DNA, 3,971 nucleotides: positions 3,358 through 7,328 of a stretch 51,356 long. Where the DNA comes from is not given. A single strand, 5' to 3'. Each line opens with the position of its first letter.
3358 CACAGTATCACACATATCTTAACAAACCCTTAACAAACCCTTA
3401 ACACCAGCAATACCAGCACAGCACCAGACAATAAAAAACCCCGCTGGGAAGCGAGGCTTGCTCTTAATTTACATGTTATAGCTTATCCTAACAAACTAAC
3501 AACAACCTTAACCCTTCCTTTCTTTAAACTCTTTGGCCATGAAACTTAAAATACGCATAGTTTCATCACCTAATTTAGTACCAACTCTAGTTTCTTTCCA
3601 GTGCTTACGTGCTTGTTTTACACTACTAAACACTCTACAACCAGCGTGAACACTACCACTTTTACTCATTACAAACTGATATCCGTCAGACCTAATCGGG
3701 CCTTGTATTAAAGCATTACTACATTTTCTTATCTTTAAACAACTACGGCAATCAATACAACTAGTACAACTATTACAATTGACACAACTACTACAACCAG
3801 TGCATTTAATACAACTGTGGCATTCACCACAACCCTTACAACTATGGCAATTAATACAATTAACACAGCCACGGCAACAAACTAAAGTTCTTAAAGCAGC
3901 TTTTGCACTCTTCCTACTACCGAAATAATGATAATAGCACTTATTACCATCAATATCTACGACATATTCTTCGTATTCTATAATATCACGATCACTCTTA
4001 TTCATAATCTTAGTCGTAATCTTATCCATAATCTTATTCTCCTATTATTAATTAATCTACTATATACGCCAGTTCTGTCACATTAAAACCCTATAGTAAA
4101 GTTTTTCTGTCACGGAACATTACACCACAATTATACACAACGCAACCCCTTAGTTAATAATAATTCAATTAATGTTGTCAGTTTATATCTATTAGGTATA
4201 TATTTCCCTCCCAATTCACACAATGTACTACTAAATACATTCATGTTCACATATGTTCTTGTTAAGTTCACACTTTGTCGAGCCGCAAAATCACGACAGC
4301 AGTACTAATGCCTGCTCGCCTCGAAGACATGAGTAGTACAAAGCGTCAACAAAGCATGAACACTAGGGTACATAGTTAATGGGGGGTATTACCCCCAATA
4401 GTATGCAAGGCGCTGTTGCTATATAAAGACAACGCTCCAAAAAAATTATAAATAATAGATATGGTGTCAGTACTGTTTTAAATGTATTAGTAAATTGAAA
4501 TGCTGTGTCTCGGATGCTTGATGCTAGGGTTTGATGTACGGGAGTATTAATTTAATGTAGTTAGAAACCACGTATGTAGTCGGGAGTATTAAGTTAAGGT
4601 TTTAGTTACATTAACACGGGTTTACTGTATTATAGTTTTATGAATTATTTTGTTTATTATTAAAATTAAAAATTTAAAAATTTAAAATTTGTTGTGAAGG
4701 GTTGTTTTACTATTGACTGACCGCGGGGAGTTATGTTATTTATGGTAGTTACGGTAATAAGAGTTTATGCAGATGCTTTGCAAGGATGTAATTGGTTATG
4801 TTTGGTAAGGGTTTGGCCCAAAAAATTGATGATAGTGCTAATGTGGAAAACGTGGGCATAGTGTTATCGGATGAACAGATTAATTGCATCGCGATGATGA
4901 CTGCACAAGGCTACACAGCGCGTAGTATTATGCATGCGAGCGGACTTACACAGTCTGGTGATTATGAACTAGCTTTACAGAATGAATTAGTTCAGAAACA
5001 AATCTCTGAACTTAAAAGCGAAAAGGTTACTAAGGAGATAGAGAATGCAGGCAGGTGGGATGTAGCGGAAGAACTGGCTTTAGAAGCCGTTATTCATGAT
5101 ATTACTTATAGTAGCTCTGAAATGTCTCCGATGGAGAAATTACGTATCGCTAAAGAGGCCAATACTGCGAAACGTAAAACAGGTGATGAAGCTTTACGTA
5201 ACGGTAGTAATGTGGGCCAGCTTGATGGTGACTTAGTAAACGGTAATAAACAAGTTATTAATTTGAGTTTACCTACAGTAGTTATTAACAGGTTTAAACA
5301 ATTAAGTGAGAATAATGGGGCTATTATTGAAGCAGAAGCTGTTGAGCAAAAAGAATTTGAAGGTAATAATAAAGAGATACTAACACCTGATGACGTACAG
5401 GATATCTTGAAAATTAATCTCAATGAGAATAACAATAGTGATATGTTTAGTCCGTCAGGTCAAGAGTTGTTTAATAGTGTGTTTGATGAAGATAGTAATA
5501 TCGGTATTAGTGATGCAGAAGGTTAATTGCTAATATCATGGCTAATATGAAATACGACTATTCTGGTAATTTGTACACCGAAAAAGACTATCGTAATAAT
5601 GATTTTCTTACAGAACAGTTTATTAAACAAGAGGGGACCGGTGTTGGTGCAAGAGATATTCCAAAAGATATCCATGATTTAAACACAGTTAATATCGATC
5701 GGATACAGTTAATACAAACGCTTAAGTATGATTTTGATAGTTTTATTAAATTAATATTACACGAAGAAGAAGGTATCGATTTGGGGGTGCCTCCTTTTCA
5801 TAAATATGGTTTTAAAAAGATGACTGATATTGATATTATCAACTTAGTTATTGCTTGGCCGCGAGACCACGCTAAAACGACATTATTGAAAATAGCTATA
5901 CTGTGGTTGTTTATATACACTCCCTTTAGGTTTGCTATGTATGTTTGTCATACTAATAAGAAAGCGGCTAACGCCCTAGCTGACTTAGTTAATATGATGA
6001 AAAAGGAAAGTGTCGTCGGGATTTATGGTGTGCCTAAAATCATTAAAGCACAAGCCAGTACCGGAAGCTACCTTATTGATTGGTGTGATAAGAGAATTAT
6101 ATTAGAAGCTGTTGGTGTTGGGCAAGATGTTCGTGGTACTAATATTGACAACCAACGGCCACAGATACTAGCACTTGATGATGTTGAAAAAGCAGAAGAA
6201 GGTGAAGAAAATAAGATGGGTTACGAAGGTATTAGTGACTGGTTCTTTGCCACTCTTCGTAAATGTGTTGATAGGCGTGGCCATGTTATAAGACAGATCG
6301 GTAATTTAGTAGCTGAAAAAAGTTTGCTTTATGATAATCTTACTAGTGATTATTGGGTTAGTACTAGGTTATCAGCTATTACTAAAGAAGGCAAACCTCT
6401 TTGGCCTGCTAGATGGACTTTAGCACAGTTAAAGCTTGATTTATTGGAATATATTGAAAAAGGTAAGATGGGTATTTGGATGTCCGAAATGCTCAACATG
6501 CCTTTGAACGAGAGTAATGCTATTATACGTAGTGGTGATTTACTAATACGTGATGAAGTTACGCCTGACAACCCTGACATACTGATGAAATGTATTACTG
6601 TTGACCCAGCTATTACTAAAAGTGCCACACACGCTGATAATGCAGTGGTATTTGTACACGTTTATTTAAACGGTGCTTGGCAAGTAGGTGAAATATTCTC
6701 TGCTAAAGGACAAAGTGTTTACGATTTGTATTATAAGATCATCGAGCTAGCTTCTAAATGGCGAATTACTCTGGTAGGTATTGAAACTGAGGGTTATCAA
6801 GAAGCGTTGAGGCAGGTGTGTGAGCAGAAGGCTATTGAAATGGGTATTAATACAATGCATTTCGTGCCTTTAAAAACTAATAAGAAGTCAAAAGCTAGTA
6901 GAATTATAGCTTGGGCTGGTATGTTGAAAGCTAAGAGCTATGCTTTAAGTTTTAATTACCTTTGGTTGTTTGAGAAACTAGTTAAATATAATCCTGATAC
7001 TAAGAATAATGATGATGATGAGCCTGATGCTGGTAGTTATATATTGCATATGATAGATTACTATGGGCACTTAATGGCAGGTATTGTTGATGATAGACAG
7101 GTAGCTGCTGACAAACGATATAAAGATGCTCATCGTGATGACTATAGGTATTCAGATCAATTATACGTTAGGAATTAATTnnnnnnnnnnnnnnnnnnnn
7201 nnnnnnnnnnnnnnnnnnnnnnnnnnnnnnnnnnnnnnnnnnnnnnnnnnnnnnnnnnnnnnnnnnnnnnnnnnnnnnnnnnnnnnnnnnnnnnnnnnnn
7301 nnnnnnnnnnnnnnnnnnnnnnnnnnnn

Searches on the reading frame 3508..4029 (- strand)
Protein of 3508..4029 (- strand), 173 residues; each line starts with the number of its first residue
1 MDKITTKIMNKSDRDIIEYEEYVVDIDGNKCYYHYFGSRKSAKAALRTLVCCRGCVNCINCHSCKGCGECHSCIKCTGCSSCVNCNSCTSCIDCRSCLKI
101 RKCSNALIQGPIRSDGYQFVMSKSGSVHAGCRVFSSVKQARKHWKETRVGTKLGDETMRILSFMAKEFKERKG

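Call 56: search_protein_families(library=phrogs, proteins=[window:3508-4029:-], max_evalue=0.001)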
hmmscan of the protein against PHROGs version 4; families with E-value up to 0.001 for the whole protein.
window:3508-4029:- (173 aa): 1 family
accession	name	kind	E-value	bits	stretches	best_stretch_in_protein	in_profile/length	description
phrog_15341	-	unknown function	9.1e-14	52.5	1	21-105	6-89/276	-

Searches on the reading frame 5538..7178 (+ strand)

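Call 12: search_protein_families(library=phrogs, proteins=[window:5538-7178:+])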
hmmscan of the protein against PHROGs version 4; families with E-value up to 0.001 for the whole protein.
window:5538-7178:+ (546 aa): 2 families
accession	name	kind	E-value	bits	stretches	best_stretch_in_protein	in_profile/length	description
phrog_38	-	head and packaging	1.6e-50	173.5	1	55-523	266-719/760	terminase large subunit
phrog_5573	-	head and packaging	1.2e-06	29.2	1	271-498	10-226/250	terminase large subunit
